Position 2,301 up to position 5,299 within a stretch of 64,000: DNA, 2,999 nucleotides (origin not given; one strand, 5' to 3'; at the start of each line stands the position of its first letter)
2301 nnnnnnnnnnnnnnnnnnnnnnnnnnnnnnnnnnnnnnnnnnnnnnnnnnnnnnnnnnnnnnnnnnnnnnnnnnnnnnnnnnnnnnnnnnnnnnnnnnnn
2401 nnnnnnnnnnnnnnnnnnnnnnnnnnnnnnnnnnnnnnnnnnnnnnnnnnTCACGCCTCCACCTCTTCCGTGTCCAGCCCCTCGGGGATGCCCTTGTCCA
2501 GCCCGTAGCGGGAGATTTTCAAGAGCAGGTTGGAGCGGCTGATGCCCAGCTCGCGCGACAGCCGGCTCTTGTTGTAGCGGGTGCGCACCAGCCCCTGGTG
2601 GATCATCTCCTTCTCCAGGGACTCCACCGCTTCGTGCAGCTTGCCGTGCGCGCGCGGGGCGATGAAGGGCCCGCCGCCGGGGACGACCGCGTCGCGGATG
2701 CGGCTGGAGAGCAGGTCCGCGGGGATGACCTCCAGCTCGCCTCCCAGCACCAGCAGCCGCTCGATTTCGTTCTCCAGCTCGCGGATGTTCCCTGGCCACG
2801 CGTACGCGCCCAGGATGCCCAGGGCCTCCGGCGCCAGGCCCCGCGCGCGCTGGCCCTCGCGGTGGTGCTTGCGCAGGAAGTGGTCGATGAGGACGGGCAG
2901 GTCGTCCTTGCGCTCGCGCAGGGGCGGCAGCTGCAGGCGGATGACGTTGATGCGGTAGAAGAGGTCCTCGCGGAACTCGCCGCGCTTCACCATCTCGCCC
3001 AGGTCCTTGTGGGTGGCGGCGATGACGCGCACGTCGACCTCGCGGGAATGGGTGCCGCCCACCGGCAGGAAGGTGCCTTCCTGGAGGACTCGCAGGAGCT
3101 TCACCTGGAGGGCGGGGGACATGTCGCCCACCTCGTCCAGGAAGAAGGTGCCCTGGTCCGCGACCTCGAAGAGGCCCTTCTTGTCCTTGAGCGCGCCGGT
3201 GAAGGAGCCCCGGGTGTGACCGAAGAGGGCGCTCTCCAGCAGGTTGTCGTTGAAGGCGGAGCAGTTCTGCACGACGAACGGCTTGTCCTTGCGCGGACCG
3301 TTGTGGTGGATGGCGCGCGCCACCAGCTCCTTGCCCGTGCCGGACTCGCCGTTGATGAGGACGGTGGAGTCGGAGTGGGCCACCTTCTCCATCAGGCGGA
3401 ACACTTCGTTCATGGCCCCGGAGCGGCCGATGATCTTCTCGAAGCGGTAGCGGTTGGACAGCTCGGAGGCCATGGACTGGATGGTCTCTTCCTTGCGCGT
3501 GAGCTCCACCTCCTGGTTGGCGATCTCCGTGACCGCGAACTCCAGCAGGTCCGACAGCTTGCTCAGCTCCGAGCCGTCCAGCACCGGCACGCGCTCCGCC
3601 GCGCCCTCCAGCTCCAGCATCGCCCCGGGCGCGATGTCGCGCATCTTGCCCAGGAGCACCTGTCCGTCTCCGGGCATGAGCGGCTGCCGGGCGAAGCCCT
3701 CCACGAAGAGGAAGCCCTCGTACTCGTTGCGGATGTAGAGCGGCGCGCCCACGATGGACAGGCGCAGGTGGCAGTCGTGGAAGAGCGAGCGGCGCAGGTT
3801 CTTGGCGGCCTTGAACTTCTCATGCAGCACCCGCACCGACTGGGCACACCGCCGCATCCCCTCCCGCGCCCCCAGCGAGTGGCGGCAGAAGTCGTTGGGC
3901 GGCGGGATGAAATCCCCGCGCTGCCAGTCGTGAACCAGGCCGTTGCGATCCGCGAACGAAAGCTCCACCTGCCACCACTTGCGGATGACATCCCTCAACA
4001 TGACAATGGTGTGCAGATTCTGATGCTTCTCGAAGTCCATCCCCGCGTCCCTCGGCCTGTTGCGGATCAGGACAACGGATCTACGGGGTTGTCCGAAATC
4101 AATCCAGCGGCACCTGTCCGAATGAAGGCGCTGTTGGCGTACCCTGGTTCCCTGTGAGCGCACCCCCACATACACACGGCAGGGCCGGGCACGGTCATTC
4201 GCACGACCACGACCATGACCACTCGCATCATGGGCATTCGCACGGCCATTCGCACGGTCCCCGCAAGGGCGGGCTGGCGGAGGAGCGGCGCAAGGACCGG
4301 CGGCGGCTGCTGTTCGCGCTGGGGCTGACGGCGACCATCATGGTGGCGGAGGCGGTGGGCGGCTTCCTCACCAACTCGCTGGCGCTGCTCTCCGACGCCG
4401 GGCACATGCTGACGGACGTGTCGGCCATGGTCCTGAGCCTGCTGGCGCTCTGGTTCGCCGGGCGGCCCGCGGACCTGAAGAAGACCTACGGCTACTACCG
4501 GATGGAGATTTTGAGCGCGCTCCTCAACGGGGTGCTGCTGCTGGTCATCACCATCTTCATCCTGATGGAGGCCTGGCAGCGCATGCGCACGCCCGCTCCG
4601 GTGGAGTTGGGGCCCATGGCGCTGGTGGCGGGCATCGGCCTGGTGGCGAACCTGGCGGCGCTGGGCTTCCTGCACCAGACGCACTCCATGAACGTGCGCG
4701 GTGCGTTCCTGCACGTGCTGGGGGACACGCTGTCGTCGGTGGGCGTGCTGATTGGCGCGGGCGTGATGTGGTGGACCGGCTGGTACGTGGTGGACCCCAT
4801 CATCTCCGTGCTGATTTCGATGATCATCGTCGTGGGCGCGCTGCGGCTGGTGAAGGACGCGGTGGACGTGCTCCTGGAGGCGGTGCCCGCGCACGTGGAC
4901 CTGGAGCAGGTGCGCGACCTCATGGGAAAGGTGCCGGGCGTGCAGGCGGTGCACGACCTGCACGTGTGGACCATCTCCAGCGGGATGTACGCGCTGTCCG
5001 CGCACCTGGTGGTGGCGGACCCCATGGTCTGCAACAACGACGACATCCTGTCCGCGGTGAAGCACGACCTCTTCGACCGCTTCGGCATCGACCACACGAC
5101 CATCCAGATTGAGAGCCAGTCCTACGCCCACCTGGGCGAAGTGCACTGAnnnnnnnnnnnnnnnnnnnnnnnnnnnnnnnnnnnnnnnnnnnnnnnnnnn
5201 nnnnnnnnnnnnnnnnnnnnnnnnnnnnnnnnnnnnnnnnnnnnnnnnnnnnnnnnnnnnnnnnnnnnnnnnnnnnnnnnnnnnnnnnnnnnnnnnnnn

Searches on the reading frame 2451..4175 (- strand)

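Call 80: search_protein_families(library=pfam, proteins=[window:2451-4175:-], max_evalue=0.01)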
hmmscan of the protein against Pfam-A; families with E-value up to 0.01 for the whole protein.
window:2451-4175:- (574 aa): 10 families
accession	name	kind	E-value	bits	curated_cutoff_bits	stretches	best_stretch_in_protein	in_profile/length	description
PF00158.32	Sigma54_activat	-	7.1e-71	237.7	20.2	1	248-414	1-167/168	Sigma-54 interaction domain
PF14532.12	Sigma54_activ_2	-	1.7e-25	90.3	25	1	249-419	1-138/138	Sigma-54 interaction domain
PF25601.1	AAA_lid_14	-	1.1e-20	73.6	27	1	420-495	1-76/87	AAA+ ATPase lid domain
PF02954.25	HTH_8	-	3.6e-09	36.6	22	1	517-557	2-42/42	Bacterial regulatory protein, Fis family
PF10114.15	PocR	-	3.2e-07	30.7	23.9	1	93-221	39-160/162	Sensory domain found in PocR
PF07728.20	AAA_5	-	3.2e-06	27.6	22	1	272-390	2-123/139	AAA domain (dynein-related subfamily)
PF13191.12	AAA_16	-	9.2e-05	23.4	32.6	1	248-364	2-120/167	AAA ATPase domain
PF18024.7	HTH_50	-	0.0013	18.8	27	1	510-559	1-49/50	Helix-turn-helix domain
PF07724.20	AAA_2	-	0.0041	17.6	27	1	270-372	4-107/166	AAA domain (Cdc48 subfamily)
PF00004.35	AAA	-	0.01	16.8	21.2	0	272-390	1-110/131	ATPase family associated with various cellular activities (AAA)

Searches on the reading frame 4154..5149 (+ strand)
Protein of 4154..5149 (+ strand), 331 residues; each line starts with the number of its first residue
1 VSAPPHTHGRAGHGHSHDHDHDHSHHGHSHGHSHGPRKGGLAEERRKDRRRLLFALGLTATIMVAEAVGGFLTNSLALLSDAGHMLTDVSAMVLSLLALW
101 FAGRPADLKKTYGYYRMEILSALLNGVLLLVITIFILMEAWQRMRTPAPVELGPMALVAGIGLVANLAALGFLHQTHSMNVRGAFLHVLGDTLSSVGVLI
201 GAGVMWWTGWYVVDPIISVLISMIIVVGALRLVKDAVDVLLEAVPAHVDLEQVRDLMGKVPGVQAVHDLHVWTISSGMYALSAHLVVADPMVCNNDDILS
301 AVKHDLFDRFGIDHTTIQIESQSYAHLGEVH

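Call 80: search_protein_families(library=pfam, proteins=[window:4154-5149:+], max_evalue=0.01)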
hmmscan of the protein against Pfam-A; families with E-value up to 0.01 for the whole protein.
window:4154-5149:+ (331 aa): 2 families
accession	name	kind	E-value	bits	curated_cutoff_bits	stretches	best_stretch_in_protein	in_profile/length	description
PF01545.26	Cation_efflux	-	4.8e-46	157.5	26.6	1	53-241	2-198/198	Cation efflux family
PF16916.11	ZT_dimer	-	1.5e-16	60.6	26.7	1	246-321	2-77/78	Dimerisation domain of Zinc Transporter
